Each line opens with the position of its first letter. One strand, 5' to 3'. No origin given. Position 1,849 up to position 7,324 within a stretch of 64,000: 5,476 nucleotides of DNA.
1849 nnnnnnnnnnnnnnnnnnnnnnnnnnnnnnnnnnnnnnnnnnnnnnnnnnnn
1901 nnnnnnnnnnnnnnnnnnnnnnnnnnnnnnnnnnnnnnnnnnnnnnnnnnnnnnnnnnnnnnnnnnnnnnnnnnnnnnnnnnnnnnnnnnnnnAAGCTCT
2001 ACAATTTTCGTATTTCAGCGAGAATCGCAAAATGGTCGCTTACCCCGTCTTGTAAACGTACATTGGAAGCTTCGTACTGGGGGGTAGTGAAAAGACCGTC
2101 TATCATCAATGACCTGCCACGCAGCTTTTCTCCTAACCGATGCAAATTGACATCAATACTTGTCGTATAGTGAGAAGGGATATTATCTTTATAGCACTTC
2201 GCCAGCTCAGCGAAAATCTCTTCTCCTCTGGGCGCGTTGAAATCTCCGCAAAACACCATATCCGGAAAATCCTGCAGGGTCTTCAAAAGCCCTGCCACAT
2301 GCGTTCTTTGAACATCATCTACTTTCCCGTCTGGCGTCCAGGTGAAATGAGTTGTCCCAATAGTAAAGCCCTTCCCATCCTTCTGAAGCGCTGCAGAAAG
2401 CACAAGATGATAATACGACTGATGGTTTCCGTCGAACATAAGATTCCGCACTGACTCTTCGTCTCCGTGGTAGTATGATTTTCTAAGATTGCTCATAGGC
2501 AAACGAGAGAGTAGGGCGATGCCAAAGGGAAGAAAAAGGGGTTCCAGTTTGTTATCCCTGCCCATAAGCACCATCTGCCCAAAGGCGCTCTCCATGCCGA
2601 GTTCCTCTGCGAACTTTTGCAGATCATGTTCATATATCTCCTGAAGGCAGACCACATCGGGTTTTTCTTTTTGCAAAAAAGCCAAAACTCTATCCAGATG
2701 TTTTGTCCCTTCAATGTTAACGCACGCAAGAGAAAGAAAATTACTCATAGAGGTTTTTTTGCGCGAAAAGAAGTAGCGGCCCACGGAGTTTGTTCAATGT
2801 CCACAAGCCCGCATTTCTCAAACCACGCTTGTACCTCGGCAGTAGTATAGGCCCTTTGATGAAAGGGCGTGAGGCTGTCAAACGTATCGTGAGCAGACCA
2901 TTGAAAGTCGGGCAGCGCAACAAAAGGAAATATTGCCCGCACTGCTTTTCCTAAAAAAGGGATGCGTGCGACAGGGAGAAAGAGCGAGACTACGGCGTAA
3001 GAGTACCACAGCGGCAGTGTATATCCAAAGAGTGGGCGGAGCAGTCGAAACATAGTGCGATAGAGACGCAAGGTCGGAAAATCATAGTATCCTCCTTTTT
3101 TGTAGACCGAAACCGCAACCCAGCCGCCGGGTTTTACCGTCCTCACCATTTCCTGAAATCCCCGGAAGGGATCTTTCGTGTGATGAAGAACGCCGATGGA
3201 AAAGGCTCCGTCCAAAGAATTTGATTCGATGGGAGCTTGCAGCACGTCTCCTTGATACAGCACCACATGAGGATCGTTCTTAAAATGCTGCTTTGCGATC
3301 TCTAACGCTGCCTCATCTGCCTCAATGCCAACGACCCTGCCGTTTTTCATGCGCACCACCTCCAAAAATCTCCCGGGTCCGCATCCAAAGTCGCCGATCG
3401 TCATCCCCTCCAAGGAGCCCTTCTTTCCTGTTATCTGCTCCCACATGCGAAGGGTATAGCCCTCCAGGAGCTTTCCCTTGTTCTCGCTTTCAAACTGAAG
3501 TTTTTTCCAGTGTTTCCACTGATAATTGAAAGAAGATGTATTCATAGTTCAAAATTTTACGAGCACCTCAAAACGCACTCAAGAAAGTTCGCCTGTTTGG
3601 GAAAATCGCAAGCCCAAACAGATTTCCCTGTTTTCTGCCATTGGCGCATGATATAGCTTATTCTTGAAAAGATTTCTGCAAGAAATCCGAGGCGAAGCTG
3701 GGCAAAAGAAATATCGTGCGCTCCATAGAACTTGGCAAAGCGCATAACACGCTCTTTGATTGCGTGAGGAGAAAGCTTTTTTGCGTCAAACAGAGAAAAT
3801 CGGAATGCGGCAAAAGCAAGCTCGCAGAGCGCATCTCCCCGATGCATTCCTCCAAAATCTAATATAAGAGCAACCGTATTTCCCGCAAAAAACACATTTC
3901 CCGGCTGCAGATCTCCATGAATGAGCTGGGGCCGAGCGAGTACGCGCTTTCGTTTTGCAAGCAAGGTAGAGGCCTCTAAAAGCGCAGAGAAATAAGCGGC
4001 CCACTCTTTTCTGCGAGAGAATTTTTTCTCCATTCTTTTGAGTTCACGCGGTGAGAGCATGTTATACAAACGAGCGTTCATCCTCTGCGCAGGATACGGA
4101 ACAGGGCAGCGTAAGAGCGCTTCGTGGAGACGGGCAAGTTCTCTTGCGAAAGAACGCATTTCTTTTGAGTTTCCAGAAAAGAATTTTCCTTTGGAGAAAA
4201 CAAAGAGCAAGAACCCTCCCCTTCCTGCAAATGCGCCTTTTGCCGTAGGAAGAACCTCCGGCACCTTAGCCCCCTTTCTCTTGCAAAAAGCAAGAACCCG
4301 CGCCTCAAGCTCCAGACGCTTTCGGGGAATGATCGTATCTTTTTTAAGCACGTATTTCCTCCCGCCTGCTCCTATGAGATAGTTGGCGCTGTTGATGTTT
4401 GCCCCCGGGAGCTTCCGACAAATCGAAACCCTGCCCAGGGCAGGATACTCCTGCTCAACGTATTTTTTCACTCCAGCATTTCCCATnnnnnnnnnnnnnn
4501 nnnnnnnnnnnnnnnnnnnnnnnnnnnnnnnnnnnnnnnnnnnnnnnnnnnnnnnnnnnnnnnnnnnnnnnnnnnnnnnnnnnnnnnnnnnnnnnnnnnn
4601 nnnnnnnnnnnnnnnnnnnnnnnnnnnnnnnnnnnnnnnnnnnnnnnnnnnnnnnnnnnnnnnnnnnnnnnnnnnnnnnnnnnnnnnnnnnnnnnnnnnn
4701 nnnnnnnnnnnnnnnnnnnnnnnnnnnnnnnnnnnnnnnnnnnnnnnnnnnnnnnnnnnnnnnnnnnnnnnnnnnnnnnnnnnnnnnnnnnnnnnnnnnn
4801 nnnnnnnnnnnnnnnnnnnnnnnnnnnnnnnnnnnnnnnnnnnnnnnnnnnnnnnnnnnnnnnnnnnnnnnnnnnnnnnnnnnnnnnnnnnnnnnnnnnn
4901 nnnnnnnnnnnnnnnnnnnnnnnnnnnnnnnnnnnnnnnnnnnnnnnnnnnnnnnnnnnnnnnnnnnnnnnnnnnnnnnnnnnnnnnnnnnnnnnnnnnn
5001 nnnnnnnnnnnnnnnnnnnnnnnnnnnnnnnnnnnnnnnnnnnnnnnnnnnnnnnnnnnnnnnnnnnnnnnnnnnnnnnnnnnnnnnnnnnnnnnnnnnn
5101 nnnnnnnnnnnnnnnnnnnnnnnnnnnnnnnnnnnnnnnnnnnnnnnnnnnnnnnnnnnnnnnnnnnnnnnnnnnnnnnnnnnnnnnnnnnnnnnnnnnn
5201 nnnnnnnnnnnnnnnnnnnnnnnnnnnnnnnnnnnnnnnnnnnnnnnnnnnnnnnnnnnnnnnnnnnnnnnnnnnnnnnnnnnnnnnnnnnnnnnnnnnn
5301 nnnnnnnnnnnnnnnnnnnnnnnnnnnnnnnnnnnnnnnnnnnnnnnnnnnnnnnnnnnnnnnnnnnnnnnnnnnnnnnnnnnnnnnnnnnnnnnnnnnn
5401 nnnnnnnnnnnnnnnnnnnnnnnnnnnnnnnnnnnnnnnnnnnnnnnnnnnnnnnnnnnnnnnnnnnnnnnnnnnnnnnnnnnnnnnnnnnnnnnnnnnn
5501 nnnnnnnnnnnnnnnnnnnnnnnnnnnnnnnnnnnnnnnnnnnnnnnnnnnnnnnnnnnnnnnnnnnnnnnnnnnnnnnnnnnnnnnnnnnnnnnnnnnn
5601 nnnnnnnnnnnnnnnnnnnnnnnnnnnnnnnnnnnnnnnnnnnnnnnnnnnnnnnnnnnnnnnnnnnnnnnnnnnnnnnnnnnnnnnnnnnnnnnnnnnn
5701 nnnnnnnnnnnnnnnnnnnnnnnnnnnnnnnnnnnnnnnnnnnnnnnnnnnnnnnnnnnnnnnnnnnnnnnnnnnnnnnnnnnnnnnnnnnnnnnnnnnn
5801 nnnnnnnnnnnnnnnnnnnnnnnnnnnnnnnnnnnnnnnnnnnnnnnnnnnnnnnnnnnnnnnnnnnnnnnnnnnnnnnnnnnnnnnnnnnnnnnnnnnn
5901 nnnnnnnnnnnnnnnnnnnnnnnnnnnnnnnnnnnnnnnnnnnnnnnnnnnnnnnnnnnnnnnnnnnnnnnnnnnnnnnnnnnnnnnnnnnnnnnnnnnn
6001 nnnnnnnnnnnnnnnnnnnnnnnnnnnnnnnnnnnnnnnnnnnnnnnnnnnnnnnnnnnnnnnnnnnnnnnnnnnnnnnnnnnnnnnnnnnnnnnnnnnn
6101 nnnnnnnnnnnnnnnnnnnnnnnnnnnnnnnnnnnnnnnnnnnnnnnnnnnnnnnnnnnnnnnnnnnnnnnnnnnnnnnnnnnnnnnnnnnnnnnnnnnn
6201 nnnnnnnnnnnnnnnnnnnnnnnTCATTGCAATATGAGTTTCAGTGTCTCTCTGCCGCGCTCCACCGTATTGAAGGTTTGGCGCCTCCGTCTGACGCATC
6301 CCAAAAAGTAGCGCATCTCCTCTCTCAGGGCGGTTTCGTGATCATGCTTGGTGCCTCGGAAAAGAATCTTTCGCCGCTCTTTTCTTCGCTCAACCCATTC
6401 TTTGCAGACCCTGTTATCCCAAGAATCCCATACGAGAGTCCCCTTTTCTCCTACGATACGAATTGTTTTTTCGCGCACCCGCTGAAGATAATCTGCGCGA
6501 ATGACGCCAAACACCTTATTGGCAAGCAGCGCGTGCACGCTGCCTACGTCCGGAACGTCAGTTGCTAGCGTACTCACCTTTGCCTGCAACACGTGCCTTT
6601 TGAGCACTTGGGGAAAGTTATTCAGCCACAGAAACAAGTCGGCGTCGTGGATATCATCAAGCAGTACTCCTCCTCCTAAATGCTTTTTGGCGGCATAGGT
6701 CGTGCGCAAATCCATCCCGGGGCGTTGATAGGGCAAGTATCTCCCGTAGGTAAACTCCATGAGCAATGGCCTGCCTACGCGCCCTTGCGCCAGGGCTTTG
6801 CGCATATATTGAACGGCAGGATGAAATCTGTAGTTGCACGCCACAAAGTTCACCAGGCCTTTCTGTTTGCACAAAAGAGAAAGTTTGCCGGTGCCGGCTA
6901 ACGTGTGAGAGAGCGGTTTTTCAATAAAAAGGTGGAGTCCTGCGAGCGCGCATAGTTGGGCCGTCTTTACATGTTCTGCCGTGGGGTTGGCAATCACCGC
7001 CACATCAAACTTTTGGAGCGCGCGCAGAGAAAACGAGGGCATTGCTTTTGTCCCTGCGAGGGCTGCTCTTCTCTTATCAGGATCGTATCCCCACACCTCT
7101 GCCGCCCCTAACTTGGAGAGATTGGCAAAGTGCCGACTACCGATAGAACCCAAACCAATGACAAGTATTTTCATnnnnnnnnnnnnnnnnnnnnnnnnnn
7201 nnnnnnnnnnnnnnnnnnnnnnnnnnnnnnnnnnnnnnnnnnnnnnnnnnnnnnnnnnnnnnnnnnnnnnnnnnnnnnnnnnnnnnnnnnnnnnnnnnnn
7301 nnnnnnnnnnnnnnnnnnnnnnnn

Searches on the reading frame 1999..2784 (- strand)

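Call 89: search_protein_families(library=pfam, proteins=[window:1999-2784:-], max_evalue=0.01)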
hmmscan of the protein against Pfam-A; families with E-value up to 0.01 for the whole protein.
window:1999-2784:- (261 aa): 1 family
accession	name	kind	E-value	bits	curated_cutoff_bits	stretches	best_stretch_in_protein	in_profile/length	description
PF03372.29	Exo_endo_phos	-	1.2e-11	45.2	24.5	1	23-235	4-204/225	Endonuclease/Exonuclease/phosphatase family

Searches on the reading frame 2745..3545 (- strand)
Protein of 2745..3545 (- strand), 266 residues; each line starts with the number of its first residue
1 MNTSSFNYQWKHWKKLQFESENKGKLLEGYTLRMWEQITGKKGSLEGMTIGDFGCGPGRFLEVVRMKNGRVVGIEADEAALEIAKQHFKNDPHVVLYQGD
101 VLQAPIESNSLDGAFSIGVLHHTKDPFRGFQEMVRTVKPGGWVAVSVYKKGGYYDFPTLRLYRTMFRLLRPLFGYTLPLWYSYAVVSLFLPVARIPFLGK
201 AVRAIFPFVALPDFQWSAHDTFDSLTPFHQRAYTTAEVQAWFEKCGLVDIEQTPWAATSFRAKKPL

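Call 89: search_protein_families(library=pfam, proteins=[window:2745-3545:-], max_evalue=0.01)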
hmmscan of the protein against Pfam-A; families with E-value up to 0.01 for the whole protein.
window:2745-3545:- (266 aa): 9 families
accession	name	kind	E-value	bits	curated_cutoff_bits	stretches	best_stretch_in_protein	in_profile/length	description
PF08241.18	Methyltransf_11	-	2e-21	76.9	21.2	1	52-144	2-94/95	Methyltransferase domain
PF13649.12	Methyltransf_25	-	1.2e-17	64.9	27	1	52-141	3-97/97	Methyltransferase domain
PF08242.18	Methyltransf_12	-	1.5e-14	54.9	30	1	52-143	2-98/98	Methyltransferase domain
PF13847.12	Methyltransf_31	-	3.3e-14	53.2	27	1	46-148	3-112/145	Methyltransferase domain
PF13489.12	Methyltransf_23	-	1.3e-10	41.7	27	1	46-150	22-121/164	Methyltransferase domain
PF08003.17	Methyltransf_9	-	2.7e-07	30.3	23.8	1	34-143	103-215/315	Protein of unknown function (DUF1698)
PF01728.25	FtsJ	-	1e-05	26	24.1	1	46-108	21-82/181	FtsJ-like methyltransferase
PF01209.24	Ubie_methyltran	-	1.4e-05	25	20.1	1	33-145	33-151/233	ubiE/COQ5 methyltransferase family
PF00398.26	RrnaAD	-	0.0046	16.5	24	1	45-127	29-101/263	Ribosomal RNA adenine dimethylase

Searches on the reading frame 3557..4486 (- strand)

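Call 47: search_protein_families(library=pfam, proteins=[window:3557-4486:-], max_evalue=0.00001)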
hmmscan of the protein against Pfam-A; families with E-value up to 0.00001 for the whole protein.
window:3557-4486:- (309 aa): 2 families
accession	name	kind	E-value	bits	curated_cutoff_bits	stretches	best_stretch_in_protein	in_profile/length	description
PF01636.29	APH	-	4.9e-21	76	23.2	1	28-229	7-212/239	Phosphotransferase enzyme family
PF03881.20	Fructosamin_kin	-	7.8e-07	29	22.4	0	180-227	182-228/288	Fructosamine kinase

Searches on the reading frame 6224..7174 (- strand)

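Call 47: search_protein_families(library=pfam, proteins=[window:6224-7174:-], max_evalue=0.00001)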
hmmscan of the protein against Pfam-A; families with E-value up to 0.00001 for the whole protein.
window:6224-7174:- (316 aa): 2 families
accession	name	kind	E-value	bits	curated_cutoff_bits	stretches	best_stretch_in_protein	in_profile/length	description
PF22725.1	GFO_IDH_MocA_C3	-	4.5e-14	53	27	1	121-248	1-124/124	GFO/IDH/MocA C-terminal domain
PF01408.29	GFO_IDH_MocA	-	6.3e-12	46.7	24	1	1-111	1-118/120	Oxidoreductase family, NAD-binding Rossmann fold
